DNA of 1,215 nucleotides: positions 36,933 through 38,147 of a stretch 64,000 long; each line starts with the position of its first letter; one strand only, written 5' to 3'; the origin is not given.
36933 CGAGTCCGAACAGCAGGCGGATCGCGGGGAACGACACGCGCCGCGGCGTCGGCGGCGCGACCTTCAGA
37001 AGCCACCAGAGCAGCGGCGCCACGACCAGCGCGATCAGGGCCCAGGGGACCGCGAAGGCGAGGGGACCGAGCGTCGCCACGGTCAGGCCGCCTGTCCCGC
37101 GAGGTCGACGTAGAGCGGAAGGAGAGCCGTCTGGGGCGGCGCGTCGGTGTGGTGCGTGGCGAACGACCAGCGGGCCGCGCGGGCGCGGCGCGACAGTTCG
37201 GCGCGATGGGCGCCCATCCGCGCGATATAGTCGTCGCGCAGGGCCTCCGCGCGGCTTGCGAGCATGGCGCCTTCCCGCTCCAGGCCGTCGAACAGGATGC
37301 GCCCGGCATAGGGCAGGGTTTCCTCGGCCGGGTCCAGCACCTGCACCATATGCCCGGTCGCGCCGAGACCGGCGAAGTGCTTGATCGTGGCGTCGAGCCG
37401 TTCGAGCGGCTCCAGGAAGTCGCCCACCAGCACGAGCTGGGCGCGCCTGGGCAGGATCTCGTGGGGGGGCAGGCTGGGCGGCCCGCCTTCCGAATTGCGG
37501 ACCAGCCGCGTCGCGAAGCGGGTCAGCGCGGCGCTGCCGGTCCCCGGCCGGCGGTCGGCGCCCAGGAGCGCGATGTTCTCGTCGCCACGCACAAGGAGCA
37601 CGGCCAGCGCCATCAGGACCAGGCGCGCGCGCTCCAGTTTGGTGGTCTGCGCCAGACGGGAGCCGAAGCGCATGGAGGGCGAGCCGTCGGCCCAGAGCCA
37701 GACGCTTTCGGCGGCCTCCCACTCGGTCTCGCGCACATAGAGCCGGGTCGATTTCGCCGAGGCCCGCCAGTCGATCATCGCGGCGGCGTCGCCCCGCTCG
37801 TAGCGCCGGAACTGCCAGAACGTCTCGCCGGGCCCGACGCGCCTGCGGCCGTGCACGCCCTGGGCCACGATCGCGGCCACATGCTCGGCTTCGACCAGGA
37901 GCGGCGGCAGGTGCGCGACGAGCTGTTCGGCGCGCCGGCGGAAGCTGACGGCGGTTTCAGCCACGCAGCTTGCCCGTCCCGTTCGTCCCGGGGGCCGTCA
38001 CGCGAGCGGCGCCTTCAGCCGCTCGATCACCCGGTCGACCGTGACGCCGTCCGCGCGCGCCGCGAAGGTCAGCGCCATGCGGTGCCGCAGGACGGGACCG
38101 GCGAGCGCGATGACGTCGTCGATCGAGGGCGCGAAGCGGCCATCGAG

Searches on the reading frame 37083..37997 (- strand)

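Call 78: search_protein_families(library=pfam, proteins=[window:37083-37997:-], max_evalue=0.0001)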
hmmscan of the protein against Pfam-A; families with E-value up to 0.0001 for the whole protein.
window:37083-37997:- (304 aa): 1 family
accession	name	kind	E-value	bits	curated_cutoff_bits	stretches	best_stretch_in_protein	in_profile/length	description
PF01882.25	DUF58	-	2.5e-30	105.7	23.4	1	63-266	2-215/216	Protein of unknown function DUF58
